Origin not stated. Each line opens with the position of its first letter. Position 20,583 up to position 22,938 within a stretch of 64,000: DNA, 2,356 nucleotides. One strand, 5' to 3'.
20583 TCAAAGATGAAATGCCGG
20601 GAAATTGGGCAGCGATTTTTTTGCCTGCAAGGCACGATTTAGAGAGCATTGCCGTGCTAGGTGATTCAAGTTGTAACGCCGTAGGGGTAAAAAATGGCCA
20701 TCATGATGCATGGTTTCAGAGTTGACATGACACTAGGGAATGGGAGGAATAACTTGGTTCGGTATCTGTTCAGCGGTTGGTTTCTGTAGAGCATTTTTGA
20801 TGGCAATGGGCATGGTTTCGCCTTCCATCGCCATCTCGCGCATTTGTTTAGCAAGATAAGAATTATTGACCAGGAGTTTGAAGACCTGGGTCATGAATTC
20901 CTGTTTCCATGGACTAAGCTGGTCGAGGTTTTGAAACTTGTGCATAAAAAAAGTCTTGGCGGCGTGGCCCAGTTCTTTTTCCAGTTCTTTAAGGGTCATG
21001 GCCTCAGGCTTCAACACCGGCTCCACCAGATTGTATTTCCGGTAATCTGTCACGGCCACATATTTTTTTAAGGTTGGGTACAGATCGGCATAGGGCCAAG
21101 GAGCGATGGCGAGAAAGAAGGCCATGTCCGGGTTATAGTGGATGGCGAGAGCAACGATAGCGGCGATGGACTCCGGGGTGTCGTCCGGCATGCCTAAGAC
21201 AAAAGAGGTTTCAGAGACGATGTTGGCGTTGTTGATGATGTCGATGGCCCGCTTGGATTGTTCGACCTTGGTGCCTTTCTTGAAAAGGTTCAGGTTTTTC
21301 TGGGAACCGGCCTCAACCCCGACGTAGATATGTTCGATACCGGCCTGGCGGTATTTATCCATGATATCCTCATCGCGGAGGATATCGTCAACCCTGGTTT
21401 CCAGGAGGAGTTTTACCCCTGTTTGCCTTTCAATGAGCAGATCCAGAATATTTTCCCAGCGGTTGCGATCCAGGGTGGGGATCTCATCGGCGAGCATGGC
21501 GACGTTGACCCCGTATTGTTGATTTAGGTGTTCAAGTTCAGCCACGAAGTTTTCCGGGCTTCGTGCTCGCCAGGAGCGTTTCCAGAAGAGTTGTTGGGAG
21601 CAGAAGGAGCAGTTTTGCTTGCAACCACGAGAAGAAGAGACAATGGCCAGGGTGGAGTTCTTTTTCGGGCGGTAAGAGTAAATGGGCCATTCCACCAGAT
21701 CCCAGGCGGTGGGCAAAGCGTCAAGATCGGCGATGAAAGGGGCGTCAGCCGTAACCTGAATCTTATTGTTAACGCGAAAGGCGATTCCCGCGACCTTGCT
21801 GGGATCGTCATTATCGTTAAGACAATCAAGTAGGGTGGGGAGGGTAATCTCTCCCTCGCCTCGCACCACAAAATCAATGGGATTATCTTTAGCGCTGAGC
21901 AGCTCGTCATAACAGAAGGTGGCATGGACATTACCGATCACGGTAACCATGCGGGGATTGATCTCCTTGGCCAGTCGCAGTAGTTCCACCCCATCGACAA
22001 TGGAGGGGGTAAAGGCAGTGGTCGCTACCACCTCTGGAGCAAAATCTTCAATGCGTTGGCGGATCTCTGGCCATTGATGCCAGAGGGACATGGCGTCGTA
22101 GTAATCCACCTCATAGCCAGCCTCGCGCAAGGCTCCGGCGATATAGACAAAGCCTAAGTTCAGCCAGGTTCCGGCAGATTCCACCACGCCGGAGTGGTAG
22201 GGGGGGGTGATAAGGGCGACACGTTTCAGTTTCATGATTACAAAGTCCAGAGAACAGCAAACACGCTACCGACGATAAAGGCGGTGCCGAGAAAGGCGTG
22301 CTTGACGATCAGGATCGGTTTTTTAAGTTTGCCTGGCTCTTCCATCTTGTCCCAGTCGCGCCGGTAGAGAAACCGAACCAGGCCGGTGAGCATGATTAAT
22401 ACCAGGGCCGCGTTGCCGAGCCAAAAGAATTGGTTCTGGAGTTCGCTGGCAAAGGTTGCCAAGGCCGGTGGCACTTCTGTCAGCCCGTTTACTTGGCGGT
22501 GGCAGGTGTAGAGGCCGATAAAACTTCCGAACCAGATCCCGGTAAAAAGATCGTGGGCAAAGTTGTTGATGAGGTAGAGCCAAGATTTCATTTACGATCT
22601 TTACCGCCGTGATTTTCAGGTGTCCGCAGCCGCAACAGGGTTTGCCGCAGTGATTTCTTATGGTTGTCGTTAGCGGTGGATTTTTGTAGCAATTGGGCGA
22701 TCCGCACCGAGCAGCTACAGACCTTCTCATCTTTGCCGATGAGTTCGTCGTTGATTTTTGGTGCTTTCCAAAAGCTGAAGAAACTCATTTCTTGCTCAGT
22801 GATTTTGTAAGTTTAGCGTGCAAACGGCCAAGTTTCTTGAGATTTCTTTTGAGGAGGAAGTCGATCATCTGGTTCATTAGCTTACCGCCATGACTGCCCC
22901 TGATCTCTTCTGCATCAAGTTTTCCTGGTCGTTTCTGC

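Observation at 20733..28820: A tightly coupled operon links a 7-heme cytochrome and dedicated CcsBA to a B12-radical SAM, LuxE-like ligase and ICMT-like methyltransferase module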

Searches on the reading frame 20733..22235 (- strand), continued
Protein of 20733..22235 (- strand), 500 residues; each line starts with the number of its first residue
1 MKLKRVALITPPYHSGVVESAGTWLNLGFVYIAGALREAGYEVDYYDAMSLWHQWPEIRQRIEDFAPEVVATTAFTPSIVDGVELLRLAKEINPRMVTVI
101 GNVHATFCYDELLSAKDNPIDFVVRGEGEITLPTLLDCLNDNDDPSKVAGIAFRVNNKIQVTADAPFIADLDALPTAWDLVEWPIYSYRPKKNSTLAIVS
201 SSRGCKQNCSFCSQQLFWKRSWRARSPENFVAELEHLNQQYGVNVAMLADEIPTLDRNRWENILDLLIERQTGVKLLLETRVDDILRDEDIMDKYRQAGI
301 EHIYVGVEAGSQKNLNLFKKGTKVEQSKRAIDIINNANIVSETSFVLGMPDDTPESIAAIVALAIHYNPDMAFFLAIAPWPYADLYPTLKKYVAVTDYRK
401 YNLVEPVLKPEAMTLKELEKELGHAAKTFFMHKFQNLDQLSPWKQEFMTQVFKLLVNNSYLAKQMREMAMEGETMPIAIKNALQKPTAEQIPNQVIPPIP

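Call 49: find_encoding_contigs(protein=P0176, flank=10000, max_places=1)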
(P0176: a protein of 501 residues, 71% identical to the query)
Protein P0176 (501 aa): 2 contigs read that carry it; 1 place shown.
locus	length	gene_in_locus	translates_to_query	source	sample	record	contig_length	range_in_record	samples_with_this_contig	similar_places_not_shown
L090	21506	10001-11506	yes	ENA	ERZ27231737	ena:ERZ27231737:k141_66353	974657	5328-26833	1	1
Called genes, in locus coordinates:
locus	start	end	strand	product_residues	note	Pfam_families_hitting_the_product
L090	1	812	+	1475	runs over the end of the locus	PF14522:Cytochrome_C7 (faint), PF14537:Cytochrom_c3_2 (faint), PF09698:GSu_C4xC__C2xCH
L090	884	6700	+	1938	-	PF14522:Cytochrome_C7 (faint), PF14537:Cytochrom_c3_2 (faint), PF09699:Paired_CXXCH_1 (faint), PF22113:Mtrc-MtrF_II-IV_dom (weak)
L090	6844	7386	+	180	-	-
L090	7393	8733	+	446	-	PF05140:ResB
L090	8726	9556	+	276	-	PF01578:Cytochrom_C_asm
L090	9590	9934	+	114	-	-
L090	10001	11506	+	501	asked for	PF02310:B12-binding, PF04055:Radical_SAM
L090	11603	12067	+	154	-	PF02082:Rrf2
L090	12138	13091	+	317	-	PF00291:PALP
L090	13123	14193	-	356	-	PF00437:T2SSE, PF13555:AAA_29 (weak)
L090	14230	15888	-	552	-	PF05157:MshEN, PF00437:T2SSE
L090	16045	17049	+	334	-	PF02568:ThiI, PF03054:tRNA_Me_trans, PF18297:NFACT-R_2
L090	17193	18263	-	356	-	PF00072:Response_reg, PF13487:HD_5, PF01966:HD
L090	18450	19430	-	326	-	PF00912:Transgly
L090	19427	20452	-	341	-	PF04166:PdxA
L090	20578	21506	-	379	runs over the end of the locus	PF12146:Hydrolase_4 (faint)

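Call 53: find_related_loci(query=A5, collection=metagenome_contigs, flank=10000)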
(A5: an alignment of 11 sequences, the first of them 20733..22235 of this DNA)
Query A5 (500 aa) in metagenome_contigs; peptide patterns used: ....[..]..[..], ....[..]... (x = any residue, [..] = any of these).
524 stretches matched a pattern; 394 encode a relative of the query (tblastn E <= 1e-3); the best 80 are kept; 80 distinct loci.
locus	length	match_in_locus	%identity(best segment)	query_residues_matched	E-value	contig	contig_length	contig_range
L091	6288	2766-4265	88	1-500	0e+0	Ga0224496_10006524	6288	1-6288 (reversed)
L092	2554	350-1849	87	1-500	0e+0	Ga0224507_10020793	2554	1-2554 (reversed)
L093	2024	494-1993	83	1-500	0e+0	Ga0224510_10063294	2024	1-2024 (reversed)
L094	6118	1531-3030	81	1-500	0e+0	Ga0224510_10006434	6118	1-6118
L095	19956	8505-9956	82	1-484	0e+0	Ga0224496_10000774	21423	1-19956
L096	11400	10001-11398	82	1-466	0e+0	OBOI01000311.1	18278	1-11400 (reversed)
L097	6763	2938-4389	74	1-484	0e+0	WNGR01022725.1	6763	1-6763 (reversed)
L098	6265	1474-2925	75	1-484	0e+0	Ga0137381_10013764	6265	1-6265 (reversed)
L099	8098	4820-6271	75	1-484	0e+0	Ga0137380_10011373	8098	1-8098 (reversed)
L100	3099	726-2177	75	1-484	0e+0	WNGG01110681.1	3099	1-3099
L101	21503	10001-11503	73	1-500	0e+0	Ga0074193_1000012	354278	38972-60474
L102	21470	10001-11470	73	1-490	0e+0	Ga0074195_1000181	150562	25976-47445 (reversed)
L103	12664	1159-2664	72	1-500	0e+0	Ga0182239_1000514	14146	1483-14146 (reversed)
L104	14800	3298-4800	72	1-500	0e+0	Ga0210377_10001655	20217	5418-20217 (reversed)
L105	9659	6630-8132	72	1-500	0e+0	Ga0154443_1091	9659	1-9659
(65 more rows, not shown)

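Call 56: get_annotated_region(hit=H1, flank=300)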
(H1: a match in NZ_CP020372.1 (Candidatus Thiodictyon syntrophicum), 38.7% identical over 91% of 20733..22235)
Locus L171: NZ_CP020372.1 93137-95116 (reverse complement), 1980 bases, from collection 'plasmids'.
description: Candidatus Thiodictyon syntrophicum strain Cad16T plasmid pTs485, complete sequence
organism: Candidatus Thiodictyon syntrophicum (NCBI taxid 1166950)
taxonomy: Bacteria; Pseudomonadota; Gammaproteobacteria; Chromatiales; Chromatiaceae; Thiodictyon; Candidatus Thiodictyon syntrophicum
host: -; source: meromictic lake; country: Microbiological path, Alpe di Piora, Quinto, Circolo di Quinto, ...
typing (MOB-suite, as given by PLSDB): non-mobilizable
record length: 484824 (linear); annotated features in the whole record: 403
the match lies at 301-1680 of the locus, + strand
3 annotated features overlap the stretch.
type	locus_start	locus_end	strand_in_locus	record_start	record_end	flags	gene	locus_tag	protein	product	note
CDS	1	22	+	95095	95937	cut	puhE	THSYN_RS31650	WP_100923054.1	putative photosynthetic complex assembly protein PuhE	GO:0015979 - photosynthesis [Evidence IEA]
CDS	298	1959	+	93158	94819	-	bchE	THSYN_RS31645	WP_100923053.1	magnesium-protoporphyrin IX monomethyl ester anaerobic oxidative cyclase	-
CDS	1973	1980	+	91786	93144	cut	hemN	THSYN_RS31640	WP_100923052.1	oxygen-independent coproporphyrinogen III oxidase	GO:0006779 - porphyrin-containing compound biosynthetic process [Evidence IEA]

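Call 57: get_annotated_region(hit=H5, flank=300)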
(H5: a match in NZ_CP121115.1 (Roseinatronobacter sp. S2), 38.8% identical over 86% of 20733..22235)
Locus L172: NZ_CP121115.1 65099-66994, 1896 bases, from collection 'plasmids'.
description: Roseinatronobacter sp. S2 plasmid unnamed2, complete sequence
organism: Roseinatronobacter sp. S2 (NCBI taxid 3035471)
taxonomy: Bacteria; Pseudomonadota; Alphaproteobacteria; Rhodobacterales; Paracoccaceae; Roseinatronobacter; Roseinatronobacter sp. S2
host: -; source: cell culture,Alkaline Spring; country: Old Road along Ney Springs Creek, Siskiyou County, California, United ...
typing (MOB-suite, as given by PLSDB): non-mobilizable
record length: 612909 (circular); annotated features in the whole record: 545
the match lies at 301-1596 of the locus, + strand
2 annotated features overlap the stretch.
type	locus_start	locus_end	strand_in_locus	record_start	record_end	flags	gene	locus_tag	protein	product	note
CDS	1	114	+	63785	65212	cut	ppsR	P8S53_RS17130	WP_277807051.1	transcriptional regulator PpsR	GO:0010109 - regulation of photosynthesis [Evidence IEA]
CDS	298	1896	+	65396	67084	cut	bchE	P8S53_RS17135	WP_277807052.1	magnesium-protoporphyrin IX monomethyl ester anaerobic oxidative cyclase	-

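Call 58: get_annotated_region(hit=H6, flank=300)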
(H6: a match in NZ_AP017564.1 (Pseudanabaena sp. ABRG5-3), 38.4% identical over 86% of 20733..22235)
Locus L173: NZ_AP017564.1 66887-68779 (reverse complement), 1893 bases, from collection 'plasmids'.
description: Pseudanabaena sp. ABRG5-3 plasmid ABRG53d, complete sequence
organism: Pseudanabaena sp. ABRG5-3 (NCBI taxid 685565)
taxonomy: Bacteria; Cyanobacteriota; Cyanophyceae; Pseudanabaenales; Pseudanabaenaceae; Pseudanabaena; Pseudanabaena sp. ABRG5-3
host: -; source: -; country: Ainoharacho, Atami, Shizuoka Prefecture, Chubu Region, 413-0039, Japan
typing (MOB-suite, as given by PLSDB): non-mobilizable
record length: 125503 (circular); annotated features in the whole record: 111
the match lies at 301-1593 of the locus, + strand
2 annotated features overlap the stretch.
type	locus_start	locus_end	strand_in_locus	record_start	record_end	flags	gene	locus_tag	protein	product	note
CDS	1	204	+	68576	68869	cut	-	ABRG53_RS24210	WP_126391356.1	DUF3593 domain-containing protein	-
CDS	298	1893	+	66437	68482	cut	bchE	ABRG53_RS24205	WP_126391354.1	magnesium-protoporphyrin IX monomethyl ester anaerobic oxidative cyclase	-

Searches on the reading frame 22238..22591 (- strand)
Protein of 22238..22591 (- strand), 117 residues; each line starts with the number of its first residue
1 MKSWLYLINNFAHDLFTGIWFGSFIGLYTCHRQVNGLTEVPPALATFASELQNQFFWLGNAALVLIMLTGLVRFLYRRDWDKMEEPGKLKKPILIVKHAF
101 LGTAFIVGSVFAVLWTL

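Call 3: search_protein_families(library=pfam, proteins=[window:22238-22591:-], max_evalue=0.01)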
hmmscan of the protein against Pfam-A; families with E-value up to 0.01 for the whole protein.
window:22238-22591:- (117 aa): 1 family
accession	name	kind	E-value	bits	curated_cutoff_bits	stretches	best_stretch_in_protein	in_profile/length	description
PF13664.11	DUF4149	-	0.0081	16.8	24.6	0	18-112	9-86/102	Domain of unknown function (DUF4149)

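Call 5: search_protein_families(library=ncbifam, proteins=[window:22238-22591:-], max_evalue=0.01)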
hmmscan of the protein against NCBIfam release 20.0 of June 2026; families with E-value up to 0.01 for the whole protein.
window:22238-22591:- (117 aa): 1 family
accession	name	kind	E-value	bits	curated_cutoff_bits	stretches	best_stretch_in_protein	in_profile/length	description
NF033808.0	copper_CopD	equivalog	3.5e-07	30.1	195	1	3-85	144-222/295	copper homeostasis membrane protein CopD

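Call 38: search_protein_families(library=pfam, alignment_id=A4, max_evalue=1)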
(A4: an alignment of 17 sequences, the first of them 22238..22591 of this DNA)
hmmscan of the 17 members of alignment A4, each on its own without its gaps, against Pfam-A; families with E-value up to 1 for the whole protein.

A. member 1, window:22238-22591:- (117 aa): 3 families
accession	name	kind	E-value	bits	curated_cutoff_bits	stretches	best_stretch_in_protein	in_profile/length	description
PF13664.11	DUF4149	-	0.0081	16.8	24.6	1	18-112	9-86/102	Domain of unknown function (DUF4149)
PF20177.3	DUF6542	-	0.012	16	27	1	26-78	71-122/123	Domain of unknown function (DUF6542)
PF01292.26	Ni_hydr_CYTB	-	0.12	12.6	30.1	1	59-116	13-62/179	Prokaryotic cytochrome b561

B. families by the number of members that match (of 17 scanned): 21 families
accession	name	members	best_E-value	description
PF05425.18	CopD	13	2.5e-06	Copper resistance protein D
PF13664.11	DUF4149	4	0.0055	Domain of unknown function (DUF4149)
PF09980.14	DUF2214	2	0.0013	Predicted membrane protein (DUF2214)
PF04851.21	ResIII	2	0.0022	Type III restriction enzyme, res subunit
PF01292.26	Ni_hydr_CYTB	2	0.12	Prokaryotic cytochrome b561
PF14358.11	DUF4405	1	0.0048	Domain of unknown function (DUF4405)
PF20177.3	DUF6542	1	0.012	Domain of unknown function (DUF6542)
PF19607.4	DUF6112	1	0.016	Family of unknown function (DUF6112)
PF05767.17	Pox_A14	1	0.026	Poxvirus virion envelope protein A14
PF09815.14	XK-related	1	0.033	XK-related protein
PF07086.17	Jagunal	1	0.045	Jagunal, ER re-organisation during oogenesis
PF20563.3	DUF6773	1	0.069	Family of unknown function (DUF6773)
PF11752.14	DUF3309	1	0.078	Protein of unknown function (DUF3309)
PF04923.17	Ninjurin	1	0.082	Ninjurin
PF06570.16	DUF1129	1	0.1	Protein of unknown function (DUF1129)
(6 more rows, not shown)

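Call 63: search_solved_structures(query=A4, max_evalue=10)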
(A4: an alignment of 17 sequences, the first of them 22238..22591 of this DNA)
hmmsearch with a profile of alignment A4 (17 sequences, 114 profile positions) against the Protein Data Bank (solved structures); distinct sequences matched with E-value up to 10: 1.
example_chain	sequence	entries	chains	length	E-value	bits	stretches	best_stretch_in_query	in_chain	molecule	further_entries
1kqf_C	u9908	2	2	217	2.3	11.6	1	31-110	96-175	FORMATE DEHYDROGENASE, NITRATE-INDUCIBLE, CYTOCHROME B556(FDN) SUBUNIT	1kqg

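Call 64: find_homologous_proteins(query=window:22238-22591:-, max_evalue=0.001)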
Query window:22238-22591:- (117 aa): 17 proteins with E <= 0.001 among 33 candidates.
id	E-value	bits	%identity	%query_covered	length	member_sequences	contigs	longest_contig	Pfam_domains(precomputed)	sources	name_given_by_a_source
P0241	6.5e-74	264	100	100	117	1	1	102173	-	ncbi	-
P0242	1.6e-60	220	81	99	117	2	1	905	-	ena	-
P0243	4.8e-56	206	76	100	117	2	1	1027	-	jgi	-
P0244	1.7e-53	198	74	97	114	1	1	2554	-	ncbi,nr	ncbi:MAG: hypothetical protein OEL55_05570, partial [Desulfobulbaceae bacterium]|nr:hypothetical pro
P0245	3.4e-53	197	72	99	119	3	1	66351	-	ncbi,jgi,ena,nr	ncbi:MAG: hypothetical protein OEV73_13450 [Desulfobulbaceae bacterium]|nr:hypothetical protein [Des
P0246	1.4e-51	192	71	99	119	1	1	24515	-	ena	-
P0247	8.5e-51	189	71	99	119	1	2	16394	-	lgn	-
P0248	1.4e-47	179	70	98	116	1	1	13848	-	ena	-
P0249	2.2e-45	172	66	99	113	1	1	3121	-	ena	-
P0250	4.5e-43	164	63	99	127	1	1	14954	-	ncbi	ncbi:MAG: hypothetical protein V1782_09400 [Pseudomonadota bacterium]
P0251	8.0e-43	163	62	99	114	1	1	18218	-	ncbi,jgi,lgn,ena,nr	ncbi:MAG: hypothetical protein OEV91_02885 [Desulfobulbaceae bacterium]|nr:hypothetical protein [Des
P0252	9.3e-40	153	59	99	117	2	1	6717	-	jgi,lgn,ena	-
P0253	2.6e-39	152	59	99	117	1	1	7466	-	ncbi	-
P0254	5.5e-38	148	58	100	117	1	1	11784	-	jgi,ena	-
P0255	1.4e-37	146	56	98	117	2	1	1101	-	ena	-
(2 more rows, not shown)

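Call 69: predict_structure(alignment_id=A6)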
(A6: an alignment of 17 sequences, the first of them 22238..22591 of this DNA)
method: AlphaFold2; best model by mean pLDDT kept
length: 117 residues; sequences in the alignment: 17
mean_pLDDT: 88.6   pTM: 0.78
mean pLDDT of the five models: 88.6, 87.7, 87.1, 86.6, 86.1
residues with pLDDT >= 90: 70; 70-90: 40; 50-70: 7; < 50: 0
segments of 3 or more residues with pLDDT < 50: none
pLDDT, mean of each block of 10 residues (from residue 1): 84 95 93 88 92 95 96 86 67 84 93 89
secondary structure, 60 per line:
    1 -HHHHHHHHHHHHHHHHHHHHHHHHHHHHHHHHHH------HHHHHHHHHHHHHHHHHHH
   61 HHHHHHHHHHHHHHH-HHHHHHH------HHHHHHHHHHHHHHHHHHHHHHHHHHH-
elements in order: H2-35 H42-75 H77-83 H90-116

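Call 72: fold_search(model_id=the predicted structure, library=pdb)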
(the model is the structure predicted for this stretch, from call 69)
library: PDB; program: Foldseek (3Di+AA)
matches with E <= 10: 64; with E <= 0.001: 0
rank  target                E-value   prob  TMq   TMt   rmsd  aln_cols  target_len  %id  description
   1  8ccr                  1.3e+00  0.33  0.35  0.38  17.0       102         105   16  Crystal structure of the T19D mutant of the de novo diheme binding 4D2 (released 2023-08-09)
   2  8th8_H                1.7e+00  0.57  0.47  0.09   6.5        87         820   13  Linker domain of Nexin-dynein regulatory complex from Tetrahymena thermophila (released 2023-09-20)
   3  4mt8_B                3.2e+00  0.69  0.52  0.63   1.7        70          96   10  Structure of the ERS1 dimerization and histidine phosphotransfer domain from Arabidopsis thaliana (released 2014-10-01)
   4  3zx6_A                3.6e+00  0.18  0.45  0.20  25.8       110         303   15  Structure of Hamp(AF1503)-Tsr fusion - Hamp (A291V) mutant (released 2012-02-29)
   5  9gy6_A                3.6e+00  0.14  0.45  0.16  23.8       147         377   14  Mycobacterial cytochrome bc1:aa3 with inhibitor (released 2025-04-09)
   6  7ah0                  4.0e+00  0.14  0.35  0.39  16.6        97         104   18  Crystal structure of the de novo designed two-heme binding protein, 4D2 (released 2021-10-06)
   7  8jxu                  4.2e+00  0.07  0.26  0.04  16.0       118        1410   16  Cryo-EM structure of human ABC transporter ABCC2 under active turnover condition (released 2024-01-03)
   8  4jq5_A                4.5e+00  0.16  0.37  0.47   5.8        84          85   17  Crystal structure of the human Nup49CCS2+3* coiled-coil segment (released 2014-09-24)
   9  9h4c                  4.5e+00  0.12  0.36  0.39  16.9       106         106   20  Crystal structure of the diheme 4D2 (mutant T19D) with bound Fe(III) mesoporphyrin IX (released 2025-12-03)
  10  2wpd_J                4.8e+00  0.30  0.40  0.55   3.8        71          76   14  The Mg.ADP inhibited state of the yeast F1c10 ATP synthase (released 2010-07-07)
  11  3zx6_B                4.8e+00  0.18  0.48  0.22  24.4       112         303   15  Structure of Hamp(AF1503)-Tsr fusion - Hamp (A291V) mutant (released 2012-02-29)
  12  1qu7_A                4.8e+00  0.14  0.46  0.27  22.1       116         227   15  FOUR HELICAL-BUNDLE STRUCTURE OF THE CYTOPLASMIC DOMAIN OF A SERINE CHEMOTAXIS RECEPTOR (released 2000-07-12)
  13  8eau_f                4.8e+00  0.06  0.23  0.32   7.2        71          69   17  Yeast VO in complex with Vma21p (released 2022-11-02)
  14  7emf_V                4.8e+00  0.06  0.28  0.25  22.1       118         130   11  Human Mediator (deletion of MED1-IDR) in a Tail-extended conformation (released 2021-05-05)
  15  7udb_B                5.0e+00  0.20  0.49  0.31   5.5       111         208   10  Cryo-EM structure of a synaptobrevin-Munc18-1-syntaxin-1 complex class 2 (released 2022-04-06)
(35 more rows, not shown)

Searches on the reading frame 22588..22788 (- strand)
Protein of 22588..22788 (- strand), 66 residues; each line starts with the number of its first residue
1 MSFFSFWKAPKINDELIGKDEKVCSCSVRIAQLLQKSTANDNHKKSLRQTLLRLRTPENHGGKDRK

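Call 3: search_protein_families(library=pfam, proteins=[window:22588-22788:-], max_evalue=0.01)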
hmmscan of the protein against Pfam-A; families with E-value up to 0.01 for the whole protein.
window:22588-22788:- (66 aa): 0 families

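Call 5: search_protein_families(library=ncbifam, proteins=[window:22588-22788:-], max_evalue=0.01)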
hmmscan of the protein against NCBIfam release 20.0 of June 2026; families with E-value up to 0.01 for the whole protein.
window:22588-22788:- (66 aa): 0 families
